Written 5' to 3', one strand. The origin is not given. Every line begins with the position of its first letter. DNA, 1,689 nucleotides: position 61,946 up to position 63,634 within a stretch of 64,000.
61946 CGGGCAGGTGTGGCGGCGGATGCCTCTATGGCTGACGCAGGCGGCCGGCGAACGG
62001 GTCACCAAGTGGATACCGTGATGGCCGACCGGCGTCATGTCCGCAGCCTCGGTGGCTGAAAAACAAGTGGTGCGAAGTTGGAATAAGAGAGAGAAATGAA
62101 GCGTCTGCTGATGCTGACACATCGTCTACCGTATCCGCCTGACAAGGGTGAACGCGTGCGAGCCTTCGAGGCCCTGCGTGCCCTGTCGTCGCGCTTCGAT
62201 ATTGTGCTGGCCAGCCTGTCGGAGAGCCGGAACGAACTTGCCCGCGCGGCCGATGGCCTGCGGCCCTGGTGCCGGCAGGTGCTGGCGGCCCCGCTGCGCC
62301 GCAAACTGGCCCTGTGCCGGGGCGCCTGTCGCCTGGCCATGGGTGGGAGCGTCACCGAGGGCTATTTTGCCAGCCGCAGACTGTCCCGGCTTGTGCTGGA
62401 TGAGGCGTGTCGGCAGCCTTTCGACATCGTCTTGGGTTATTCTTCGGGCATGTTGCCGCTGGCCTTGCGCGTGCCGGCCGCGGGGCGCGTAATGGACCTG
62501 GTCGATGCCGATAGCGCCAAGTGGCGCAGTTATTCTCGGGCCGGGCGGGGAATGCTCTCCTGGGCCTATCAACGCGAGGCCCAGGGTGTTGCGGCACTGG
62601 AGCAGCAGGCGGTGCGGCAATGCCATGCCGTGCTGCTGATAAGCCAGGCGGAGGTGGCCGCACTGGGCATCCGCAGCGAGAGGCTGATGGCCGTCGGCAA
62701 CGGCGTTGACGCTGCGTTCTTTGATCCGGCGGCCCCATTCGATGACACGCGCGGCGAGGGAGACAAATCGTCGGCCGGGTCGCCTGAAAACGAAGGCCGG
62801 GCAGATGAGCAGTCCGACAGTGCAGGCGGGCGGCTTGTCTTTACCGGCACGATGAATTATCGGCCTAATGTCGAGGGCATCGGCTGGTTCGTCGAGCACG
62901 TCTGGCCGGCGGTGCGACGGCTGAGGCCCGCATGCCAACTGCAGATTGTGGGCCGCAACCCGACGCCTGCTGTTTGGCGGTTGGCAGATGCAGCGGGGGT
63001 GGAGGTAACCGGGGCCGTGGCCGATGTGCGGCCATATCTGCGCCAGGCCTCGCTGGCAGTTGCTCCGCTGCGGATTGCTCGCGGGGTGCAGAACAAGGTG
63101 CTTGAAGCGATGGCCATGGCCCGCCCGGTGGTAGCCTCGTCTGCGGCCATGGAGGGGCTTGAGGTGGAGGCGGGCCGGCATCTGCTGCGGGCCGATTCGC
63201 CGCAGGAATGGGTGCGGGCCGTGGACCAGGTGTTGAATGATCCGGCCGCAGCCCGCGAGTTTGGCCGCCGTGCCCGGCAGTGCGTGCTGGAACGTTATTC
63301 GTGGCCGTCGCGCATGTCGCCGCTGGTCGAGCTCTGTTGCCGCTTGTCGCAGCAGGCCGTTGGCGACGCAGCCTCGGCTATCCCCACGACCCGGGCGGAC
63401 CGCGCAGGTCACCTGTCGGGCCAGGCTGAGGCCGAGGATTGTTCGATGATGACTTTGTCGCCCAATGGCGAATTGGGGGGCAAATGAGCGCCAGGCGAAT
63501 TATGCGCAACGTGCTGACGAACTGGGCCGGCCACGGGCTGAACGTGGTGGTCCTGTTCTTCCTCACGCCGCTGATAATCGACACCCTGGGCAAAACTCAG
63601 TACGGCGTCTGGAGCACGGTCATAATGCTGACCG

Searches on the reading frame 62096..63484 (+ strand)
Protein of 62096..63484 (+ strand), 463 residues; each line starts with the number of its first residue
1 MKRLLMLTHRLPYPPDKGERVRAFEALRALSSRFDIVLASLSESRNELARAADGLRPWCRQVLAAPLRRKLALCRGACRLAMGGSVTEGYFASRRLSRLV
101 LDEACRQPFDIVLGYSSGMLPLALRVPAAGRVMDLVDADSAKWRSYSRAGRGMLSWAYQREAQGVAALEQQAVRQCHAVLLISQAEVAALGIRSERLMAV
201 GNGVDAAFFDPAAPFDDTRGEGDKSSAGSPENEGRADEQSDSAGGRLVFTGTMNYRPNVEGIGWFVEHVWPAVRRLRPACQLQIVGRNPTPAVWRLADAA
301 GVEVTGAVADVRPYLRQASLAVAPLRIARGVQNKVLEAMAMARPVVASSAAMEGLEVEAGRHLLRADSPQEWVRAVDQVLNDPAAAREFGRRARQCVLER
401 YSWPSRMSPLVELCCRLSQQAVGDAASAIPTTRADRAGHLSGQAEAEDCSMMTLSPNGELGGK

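Call 28: search_protein_families(library=ncbifam, proteins=[window:62096-63484:+], max_evalue=0.00001)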
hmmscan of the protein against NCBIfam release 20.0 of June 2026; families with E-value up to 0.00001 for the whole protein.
window:62096-63484:+ (463 aa): 8 families
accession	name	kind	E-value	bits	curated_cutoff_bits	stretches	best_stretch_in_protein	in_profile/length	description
TIGR03087.1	stp1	hypoth_equivalog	8.5e-118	393.9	316.65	2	245-413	225-393/397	TIGR03087 family PEP-CTERM/XrtA system glycosyltransferase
TIGR03088.1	stp2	hypoth_equivalog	3.4e-12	46.1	409.05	1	190-406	155-362/374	TIGR03088 family PEP-CTERM/XrtA system glycosyltransferase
TIGR04063.1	stp3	hypoth_equivalog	8.3e-09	34.8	442.05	0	260-407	226-385/397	TIGR04063 family PEP-CTERM/XrtA system glycosyltransferase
NF038229.1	Glyco4_Geo_Pelo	equivalog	1.3e-07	31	400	1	328-417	247-336/338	GPMC system family 4 glycosyltransferase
NF053787.1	GlcN_PG_synth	equivalog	1.3e-07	30.8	480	1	335-412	278-354/361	N-acetylglucosaminyl phosphatidylglycerol synthase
NF041876.1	EPS_EpsE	equivalog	5.3e-07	29.2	400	1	302-402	278-381/389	exopolysaccharide biosynthesis GT4 family glycosyltransferase EpsE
TIGR04047.1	MSMEG_0565_glyc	hypoth_equivalog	2.2e-06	27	259.85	0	299-404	257-361/373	MSMEG_0565 family glycosyltransferase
TIGR02149.1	glgA_Coryne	subfamily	2.7e-06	26.8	302.4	0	336-405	301-378/391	glycogen synthase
